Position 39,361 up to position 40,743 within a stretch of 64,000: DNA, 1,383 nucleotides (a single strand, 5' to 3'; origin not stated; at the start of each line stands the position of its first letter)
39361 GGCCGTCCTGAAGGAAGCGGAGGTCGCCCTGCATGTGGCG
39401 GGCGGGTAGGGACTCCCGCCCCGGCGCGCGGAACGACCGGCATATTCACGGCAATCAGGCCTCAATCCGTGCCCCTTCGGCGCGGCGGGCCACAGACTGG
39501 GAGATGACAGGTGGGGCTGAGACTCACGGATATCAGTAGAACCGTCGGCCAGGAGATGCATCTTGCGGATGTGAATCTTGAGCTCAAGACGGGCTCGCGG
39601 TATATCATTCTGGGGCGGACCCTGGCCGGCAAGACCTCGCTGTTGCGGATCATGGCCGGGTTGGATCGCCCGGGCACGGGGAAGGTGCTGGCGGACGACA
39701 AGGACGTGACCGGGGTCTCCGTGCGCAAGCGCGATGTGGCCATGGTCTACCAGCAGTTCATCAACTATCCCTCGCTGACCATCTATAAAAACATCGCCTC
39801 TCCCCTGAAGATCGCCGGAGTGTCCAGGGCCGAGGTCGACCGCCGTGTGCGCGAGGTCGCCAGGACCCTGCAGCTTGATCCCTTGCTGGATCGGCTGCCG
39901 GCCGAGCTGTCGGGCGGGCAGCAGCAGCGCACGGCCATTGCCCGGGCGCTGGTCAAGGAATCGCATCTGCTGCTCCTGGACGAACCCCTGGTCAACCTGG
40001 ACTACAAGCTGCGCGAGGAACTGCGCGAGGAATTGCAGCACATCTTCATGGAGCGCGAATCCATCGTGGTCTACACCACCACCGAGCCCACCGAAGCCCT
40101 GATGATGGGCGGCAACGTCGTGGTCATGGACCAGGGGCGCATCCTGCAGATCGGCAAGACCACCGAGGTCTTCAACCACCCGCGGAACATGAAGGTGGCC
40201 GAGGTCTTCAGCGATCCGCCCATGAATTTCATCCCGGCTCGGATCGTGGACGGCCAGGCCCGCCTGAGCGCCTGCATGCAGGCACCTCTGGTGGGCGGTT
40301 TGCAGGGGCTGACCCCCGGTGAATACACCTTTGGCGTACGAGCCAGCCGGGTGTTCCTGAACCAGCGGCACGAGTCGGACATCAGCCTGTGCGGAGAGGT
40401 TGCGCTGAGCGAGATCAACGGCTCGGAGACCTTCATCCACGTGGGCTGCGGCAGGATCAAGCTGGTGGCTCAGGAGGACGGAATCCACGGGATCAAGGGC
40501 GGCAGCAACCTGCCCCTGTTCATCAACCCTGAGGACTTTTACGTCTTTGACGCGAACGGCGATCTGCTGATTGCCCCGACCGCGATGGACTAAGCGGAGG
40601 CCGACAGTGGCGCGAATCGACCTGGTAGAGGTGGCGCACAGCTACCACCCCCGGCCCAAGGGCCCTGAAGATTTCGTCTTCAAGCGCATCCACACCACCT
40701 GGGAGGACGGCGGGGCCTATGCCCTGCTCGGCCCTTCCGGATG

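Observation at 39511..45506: Glycerol-type ABC importer (two ATPases, two permeases, DUF2160, large SBP) with one degenerate ATPase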

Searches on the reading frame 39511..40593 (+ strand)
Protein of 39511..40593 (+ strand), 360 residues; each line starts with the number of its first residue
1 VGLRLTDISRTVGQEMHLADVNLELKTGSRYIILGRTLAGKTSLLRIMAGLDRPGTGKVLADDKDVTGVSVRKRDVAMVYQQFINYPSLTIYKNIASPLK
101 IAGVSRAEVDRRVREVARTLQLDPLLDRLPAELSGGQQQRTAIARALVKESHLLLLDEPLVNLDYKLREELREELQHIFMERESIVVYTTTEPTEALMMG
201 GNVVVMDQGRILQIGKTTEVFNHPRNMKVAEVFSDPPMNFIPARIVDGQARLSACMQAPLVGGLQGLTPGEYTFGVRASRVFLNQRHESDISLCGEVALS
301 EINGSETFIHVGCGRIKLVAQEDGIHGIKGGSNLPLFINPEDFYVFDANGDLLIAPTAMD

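Call 4: search_protein_families(library=pfam, proteins=[window:39511-40593:+])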
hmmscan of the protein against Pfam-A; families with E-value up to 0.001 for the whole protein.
window:39511-40593:+ (360 aa): 1 family
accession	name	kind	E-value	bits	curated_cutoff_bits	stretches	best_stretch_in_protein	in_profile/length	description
PF00005.33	ABC_tran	-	3.6e-29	102.5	25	1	18-160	1-136/137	ABC transporter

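Call 5: search_protein_families(library=ncbifam, proteins=[window:39511-40593:+])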
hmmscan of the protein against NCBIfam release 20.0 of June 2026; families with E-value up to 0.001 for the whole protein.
window:39511-40593:+ (360 aa): 181 families (the best 25 are shown)
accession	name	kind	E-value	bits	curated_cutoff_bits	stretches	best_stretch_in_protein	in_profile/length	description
NF008653.0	PRK11650.1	subfamily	6.4e-76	255.7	432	1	3-350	4-351/357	sn-glycerol-3-phosphate ABC transporter ATP-binding protein UgpC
NF040933.2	ABC_arch_GlcV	equivalog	3.8e-70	236.5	450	1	16-342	20-353/357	glucose ABC transporter ATP-binding protein GlcV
NF008233.0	PRK11000.1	equivalog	1.2e-67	228.4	568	1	4-351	5-358/369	maltose/maltodextrin ABC transporter ATP-binding protein MalK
NF040840.2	tungstate_WtpC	equivalog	1.8e-65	221.5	440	1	3-233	2-231/347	tungstate ABC transporter ATP-binding protein WtpC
TIGR03265.1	PhnT2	equivalog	4.5e-64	216.9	457.7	1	3-313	5-312/353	putative 2-aminoethylphosphonate ABC transporter ATP-binding protein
NF006987.0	PRK09452.1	equivalog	5.3e-63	213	482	1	3-246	18-259/378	spermidine/putrescine ABC transporter ATP-binding protein PotA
TIGR01187.1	potA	subfamily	6.2e-61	206.3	355.6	1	33-235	1-203/325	polyamine ABC transporter ATP-binding protein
NF008513.0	PRK11432.1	equivalog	2.6e-59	200.9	496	1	4-288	8-290/351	ferric ABC transporter ATP-binding protein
NF043075.1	MMSYN1_0197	equivalog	2.4e-58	197.7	550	1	3-233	3-233/341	spermidine/putrescine ABC transporter ATP-binding protein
TIGR00968.1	3a0106s01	subfamily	8.6e-58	195.6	342.75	1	5-232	3-230/237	sulfate ABC transporter ATP-binding protein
TIGR03258.1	PhnT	equivalog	1.5e-52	178.8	499.15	1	2-235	8-242/359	2-aminoethylphosphonate ABC transport system ATP-binding subunit PhnT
NF008105.0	PRK10851.1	equivalog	2.9e-49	167.7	502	1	1-254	1-256/362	sulfate/thiosulfate ABC transporter ATP-binding protein CysA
NF008621.0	PRK11607.1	equivalog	1.3e-48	165.8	613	1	9-232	26-249/377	putrescine ABC transporter ATP-binding subunit PotG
TIGR01186.1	proV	subfamily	4.2e-44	151.1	326.6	1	12-235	3-232/363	betaine/proline/choline family ABC transporter ATP-binding protein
TIGR03415.1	ABC_choXWV_ATP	equivalog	1.2e-42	146.3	483.75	1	7-243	29-276/382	choline ABC transporter ATP-binding protein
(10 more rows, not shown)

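Call 15: search_solved_structures(query=window:39511-40593:+, show_alignments=3, max_evalue=1e-30)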
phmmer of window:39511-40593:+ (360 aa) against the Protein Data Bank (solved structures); distinct sequences matched with E-value up to 1e-30: 33.
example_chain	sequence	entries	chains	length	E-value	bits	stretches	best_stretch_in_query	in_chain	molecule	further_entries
2it1_A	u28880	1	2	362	1.3e-63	218.5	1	3-260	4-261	362aa long hypothetical maltose/maltodextrin transport ATP-binding protein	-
1v43_A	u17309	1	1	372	7.6e-62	212.7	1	4-351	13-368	sugar-binding transport ATP-binding protein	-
1vci_A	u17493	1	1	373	7.6e-62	212.6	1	4-351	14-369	sugar-binding transport ATP-binding protein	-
1g29_1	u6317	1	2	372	3.7e-61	210.4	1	2-348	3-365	MALTOSE TRANSPORT PROTEIN MALK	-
2d62_A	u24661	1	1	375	1.3e-58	202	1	4-346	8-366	multiple sugar-binding transport ATP-binding protein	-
2yyz_A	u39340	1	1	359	4.3e-57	197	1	3-246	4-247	Sugar ABC transporter, ATP-binding protein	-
4tqu_S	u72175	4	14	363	1.5e-56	195.3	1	20-350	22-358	AlgS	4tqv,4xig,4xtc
9bcr_C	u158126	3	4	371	6.5e-55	189.9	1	3-350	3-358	Maltose/maltodextrin import ATP-binding protein MalK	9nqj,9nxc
9bcr_D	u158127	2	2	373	6.7e-55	189.8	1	3-350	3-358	Maltose/maltodextrin import ATP-binding protein MalK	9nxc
1q12_A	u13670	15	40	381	7e-55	189.8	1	3-350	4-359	Maltose/maltodextrin transport ATP-binding protein malK | Maltose/maltodextrin import ATP-binding protein malK | Fused maltose transport subunit, ATP-binding co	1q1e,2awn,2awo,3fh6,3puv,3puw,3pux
1q1b_A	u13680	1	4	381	7e-55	189.8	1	3-350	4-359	Maltose/maltodextrin transport ATP-binding protein malK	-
2r6g_A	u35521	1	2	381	1.8e-54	188.4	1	3-350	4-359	Maltose/maltodextrin import ATP-binding protein malK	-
6yir_A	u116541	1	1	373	2.7e-53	184.5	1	15-352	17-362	Oligosaccharides import ATP-binding protein MsmX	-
7x0q_A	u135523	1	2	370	1.8e-52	181.8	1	17-347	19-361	ABC transporter related protein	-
8ja7_C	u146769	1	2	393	1.4e-49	172.4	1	18-247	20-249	Trehalose import ATP-binding protein SugC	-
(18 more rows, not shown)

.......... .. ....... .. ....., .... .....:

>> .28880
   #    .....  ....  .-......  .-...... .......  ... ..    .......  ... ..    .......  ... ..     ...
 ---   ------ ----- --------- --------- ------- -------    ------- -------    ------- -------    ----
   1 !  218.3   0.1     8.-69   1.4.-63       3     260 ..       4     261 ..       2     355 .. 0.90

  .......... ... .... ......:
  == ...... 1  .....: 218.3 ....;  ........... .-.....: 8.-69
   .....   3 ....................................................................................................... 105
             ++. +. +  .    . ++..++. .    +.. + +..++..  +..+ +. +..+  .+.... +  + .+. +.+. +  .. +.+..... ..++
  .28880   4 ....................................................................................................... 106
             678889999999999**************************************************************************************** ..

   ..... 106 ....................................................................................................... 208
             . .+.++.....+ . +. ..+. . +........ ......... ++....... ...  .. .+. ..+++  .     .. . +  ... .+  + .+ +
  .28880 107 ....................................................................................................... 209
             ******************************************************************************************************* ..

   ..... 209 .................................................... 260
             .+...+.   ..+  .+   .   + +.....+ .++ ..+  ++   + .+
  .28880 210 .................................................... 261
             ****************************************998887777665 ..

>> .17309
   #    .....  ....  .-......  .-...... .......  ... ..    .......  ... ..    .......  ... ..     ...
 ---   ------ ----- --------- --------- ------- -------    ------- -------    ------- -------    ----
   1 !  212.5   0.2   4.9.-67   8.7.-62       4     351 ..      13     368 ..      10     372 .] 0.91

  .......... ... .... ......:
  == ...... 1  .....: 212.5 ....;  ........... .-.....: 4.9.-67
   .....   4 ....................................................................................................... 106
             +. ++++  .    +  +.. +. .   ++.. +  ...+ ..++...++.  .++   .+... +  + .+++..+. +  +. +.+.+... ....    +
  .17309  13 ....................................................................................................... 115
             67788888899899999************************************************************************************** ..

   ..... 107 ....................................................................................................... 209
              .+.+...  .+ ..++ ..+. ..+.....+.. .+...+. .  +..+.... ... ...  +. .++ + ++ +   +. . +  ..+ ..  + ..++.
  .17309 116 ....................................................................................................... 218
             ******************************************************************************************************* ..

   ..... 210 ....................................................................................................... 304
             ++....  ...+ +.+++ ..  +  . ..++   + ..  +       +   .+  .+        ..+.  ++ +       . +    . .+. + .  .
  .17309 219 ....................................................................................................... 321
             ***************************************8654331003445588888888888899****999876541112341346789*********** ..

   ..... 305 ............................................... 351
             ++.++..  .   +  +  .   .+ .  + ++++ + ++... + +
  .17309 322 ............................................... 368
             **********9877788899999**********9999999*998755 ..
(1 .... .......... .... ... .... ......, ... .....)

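Call 22: find_homologous_proteins(query=window:39511-40593:+, max_evalue=1e-40)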
Query window:39511-40593:+ (360 aa): 7999 proteins with E <= 1e-40 among 8000 candidates; the best 120 are listed.
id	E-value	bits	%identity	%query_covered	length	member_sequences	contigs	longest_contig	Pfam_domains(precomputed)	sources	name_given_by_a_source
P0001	1.1e-223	760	100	96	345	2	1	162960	PF00005.34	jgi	-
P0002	8.0e-208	707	89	100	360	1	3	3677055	PF00005.34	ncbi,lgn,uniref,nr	ncbi:ABC transporter ATP-binding protein [Desulfovibrio ferrophilus]|uniref:Toluene ABC transporter 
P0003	8.3e-171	586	61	93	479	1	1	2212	PF08402.17,PF00005.34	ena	-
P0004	4.0e-155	534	70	99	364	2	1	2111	PF00005.34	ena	-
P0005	1.4e-149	516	65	99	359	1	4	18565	PF00005.34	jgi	jgi:glycerol transport system ATP-binding protein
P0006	1.5e-148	513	68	99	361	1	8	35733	PF00005.34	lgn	-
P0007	5.4e-148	511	64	100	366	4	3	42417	PF00005.34,PF13304.13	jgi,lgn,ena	-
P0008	1.7e-147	509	64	99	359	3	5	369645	PF00005.34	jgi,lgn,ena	-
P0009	1.6e-146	506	65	99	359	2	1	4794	PF00005.34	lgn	-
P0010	2.4e-146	505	64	99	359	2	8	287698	PF00005.34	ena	-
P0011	8.0e-146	504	65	99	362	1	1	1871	PF00005.34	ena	-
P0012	1.2e-145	503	63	100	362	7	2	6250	PF00005.34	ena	-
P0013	2.6e-145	502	64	99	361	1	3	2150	PF00005.34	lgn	-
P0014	9.1e-145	500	64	99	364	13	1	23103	PF00005.34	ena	-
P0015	2.5e-144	499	63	99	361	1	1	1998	PF00005.34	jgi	jgi:glycerol transport system ATP-binding protein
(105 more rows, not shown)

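Call 70: search_protein_representatives(protein=window:39511-40593:+)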
Query: 360 residues. Proteins with E-value up to 0.001 (for the whole library): 438247; up to 1e-10: 146901; up to 1e-30: 12557. The best 150 are listed.
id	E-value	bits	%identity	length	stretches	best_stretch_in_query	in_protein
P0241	3.1e-117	408.0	53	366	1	3-358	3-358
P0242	1.1e-107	376.5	46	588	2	3-235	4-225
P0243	1.0e-103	363.5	51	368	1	3-356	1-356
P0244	8.8e-103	360.4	56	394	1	1-315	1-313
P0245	3.6e-100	351.8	51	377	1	2-350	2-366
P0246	9.6e-100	350.4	48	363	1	3-355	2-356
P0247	2.3e-99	349.2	52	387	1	2-356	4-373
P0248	4.1e-97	341.8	46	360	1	3-353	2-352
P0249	5.5e-97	341.4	48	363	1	2-355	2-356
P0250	7.5e-95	334.4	47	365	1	1-353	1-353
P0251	1.7e-93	329.9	48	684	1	4-357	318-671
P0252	6.0e-92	324.8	46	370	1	1-357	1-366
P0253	5.6e-91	321.6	45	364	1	6-357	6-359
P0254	5.1e-90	318.5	45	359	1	3-358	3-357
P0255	6.2e-90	318.2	50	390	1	3-353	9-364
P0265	4.4e-85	302.3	46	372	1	1-357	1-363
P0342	8.9e-64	232.2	36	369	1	2-348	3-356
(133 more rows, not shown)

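Call 72: find_encoding_contigs(protein=P0342, flank=7000, max_places=3)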
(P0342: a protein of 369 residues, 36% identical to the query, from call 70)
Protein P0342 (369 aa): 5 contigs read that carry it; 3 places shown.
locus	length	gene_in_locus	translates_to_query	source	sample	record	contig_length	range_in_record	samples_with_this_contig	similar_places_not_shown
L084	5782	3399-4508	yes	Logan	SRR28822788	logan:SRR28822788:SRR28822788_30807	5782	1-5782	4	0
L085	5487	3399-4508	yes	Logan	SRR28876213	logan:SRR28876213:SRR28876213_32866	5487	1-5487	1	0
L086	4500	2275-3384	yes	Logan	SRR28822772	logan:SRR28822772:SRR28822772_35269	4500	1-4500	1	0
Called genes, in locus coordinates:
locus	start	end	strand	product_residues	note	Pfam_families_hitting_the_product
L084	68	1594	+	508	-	PF01547:SBP_bac_1, PF13416:SBP_bac_8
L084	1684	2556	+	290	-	PF00528:BPD_transp_1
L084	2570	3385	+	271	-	PF00528:BPD_transp_1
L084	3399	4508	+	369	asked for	PF00005:ABC_tran, PF17912:OB_MalK (weak), PF08402:TOBE_2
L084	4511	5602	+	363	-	PF00005:ABC_tran, PF08402:TOBE_2 (faint), PF17912:OB_MalK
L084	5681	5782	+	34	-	?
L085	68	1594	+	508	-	PF01547:SBP_bac_1, PF13416:SBP_bac_8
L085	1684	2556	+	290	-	PF00528:BPD_transp_1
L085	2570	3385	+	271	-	PF00528:BPD_transp_1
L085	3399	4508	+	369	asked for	PF00005:ABC_tran, PF17912:OB_MalK (weak), PF08402:TOBE_2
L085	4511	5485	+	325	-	?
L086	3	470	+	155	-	?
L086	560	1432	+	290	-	PF00528:BPD_transp_1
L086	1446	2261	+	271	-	PF00528:BPD_transp_1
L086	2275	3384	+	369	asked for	PF00005:ABC_tran, PF17912:OB_MalK (weak), PF08402:TOBE_2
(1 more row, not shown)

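Call 73: find_encoding_contigs(protein=P0265, flank=7000, max_places=3)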
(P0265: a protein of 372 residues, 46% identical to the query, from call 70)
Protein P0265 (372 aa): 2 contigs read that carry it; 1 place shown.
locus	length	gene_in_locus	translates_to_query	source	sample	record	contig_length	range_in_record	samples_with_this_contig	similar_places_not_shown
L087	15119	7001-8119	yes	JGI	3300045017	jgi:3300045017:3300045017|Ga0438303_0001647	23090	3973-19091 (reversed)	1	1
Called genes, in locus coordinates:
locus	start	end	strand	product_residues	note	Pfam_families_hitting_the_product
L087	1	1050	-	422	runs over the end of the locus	PF00364:Biotin_lipoyl, PF02817:E3_binding, PF00198:2-oxoacid_dh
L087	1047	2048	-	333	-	PF02779:Transket_pyr, PF02780:Transketolase_C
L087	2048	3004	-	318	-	PF00676:E1_dh, PF02775:TPP_enzyme_C (weak)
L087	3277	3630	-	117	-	PF07702:UTRA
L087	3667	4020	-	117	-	PF00392:GntR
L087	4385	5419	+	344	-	PF08240:ADH_N, PF16912:Glu_dehyd_C, PF00107:ADH_zinc_N, PF13602:ADH_zinc_N_2 (weak)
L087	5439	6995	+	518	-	PF00370:FGGY_N, PF02782:FGGY_C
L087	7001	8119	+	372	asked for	PF00005:ABC_tran, PF13304:AAA_21 (faint)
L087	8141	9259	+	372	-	PF00005:ABC_tran, PF17912:OB_MalK (weak)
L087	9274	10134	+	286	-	PF00528:BPD_transp_1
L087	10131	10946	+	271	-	PF00528:BPD_transp_1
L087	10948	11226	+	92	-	PF09928:DUF2160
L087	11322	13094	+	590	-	PF01547:SBP_bac_1 (faint)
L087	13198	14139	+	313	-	PF00005:ABC_tran, PF13304:AAA_21 (weak)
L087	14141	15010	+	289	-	PF12698:ABC2_membrane_3 (weak)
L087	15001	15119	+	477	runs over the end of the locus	PF23357:DUF7088, PF09822:ABC_transp_aux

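Call 81: find_encoding_contigs(protein=P0002, flank=10000, max_places=2)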
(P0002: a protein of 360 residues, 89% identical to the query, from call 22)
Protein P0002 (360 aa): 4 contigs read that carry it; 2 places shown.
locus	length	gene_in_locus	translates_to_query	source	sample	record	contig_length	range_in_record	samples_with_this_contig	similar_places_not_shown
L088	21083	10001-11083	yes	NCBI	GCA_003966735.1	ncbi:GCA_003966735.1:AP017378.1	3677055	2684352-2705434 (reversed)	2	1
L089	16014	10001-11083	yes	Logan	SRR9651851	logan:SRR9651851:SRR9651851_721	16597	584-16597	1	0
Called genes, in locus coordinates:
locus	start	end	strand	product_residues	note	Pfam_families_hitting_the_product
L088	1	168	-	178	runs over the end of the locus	PF10947:DUF2628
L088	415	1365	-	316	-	-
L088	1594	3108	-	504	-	PF00370:FGGY_N, PF02782:FGGY_C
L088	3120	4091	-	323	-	PF02754:CCG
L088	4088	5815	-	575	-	PF02665:Nitrate_red_gam (weak), PF12838:Fer4_7 (faint), PF00037:Fer4 (faint), PF12797:Fer4_2 (faint), PF13183:Fer4_8, PF13187:Fer4_9 (weak), PF13237:Fer4_10 (weak), PF13534:Fer4_17, +3 more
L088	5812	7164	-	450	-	PF00890:FAD_binding_2, PF07992:Pyr_redox_2 (faint)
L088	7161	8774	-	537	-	PF01266:DAO, PF01494:FAD_binding_3 (faint), PF07992:Pyr_redox_2 (faint)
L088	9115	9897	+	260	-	PF08220:HTH_DeoR, PF08279:HTH_11 (weak), PF00455:DeoRC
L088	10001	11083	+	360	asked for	PF00005:ABC_tran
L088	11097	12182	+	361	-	PF00005:ABC_tran, PF17912:OB_MalK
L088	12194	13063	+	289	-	PF00528:BPD_transp_1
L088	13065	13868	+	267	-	PF00528:BPD_transp_1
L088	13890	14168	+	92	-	PF09928:DUF2160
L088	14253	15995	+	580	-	PF01547:SBP_bac_1, PF13416:SBP_bac_8 (weak)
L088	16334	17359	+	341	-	PF00487:FA_desaturase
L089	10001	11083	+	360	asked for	PF00005:ABC_tran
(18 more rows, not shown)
